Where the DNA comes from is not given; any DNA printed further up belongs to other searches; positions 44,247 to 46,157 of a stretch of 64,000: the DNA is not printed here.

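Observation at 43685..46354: Three-gene operon of unknown function placed between the sigma-54 activator and che1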

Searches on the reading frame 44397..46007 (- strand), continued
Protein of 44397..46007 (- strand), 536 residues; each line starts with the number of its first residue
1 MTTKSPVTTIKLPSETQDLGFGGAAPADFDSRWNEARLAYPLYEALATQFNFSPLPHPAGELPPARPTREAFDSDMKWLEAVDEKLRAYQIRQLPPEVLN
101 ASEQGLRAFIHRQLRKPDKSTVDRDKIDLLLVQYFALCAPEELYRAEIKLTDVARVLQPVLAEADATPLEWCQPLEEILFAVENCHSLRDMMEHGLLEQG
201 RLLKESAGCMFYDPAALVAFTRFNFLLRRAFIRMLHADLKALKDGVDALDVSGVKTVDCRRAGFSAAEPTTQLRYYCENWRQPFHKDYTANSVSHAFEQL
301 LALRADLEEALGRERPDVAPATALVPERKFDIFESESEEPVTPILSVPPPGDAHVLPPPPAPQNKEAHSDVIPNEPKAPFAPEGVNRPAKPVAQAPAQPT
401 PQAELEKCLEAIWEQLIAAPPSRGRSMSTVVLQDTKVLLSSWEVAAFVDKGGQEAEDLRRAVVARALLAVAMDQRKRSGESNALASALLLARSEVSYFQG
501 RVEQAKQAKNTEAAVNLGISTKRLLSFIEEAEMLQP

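Call 88: list_cluster_members(proteins=[P0457, P0447, P0464, P0485, P0502, P0507, P0383, P0389, P0402, P0424])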
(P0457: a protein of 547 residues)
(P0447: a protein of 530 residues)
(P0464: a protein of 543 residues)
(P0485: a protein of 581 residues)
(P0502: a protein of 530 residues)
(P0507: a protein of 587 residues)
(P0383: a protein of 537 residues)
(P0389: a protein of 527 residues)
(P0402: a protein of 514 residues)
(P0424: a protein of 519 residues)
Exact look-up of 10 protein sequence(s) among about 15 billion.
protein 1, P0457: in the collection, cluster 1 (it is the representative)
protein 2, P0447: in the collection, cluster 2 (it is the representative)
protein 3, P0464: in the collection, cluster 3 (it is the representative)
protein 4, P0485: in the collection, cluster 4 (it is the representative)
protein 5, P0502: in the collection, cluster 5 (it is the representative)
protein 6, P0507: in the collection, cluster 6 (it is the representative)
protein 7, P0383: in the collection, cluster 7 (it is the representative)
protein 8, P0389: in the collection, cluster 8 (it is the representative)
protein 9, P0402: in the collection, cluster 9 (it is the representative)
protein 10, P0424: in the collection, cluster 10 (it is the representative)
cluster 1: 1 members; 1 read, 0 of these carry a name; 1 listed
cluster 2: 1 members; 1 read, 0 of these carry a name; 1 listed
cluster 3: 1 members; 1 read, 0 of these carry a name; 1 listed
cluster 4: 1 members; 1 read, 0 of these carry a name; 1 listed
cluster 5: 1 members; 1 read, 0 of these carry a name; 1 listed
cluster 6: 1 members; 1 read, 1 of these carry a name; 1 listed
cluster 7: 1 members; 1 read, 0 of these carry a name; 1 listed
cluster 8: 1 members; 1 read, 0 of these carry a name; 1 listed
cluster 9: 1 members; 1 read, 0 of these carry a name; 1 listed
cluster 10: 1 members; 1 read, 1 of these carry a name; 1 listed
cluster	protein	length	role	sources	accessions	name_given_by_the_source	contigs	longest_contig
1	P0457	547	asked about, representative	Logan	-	-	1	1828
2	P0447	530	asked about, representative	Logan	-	-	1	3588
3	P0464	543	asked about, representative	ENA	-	-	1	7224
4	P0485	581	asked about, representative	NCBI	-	-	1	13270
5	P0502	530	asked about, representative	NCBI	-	-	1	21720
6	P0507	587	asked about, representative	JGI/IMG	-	hypothetical protein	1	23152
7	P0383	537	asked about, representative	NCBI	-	-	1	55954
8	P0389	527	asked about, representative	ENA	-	-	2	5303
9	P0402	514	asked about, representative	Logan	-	-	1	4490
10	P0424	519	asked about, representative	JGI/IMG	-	hypothetical protein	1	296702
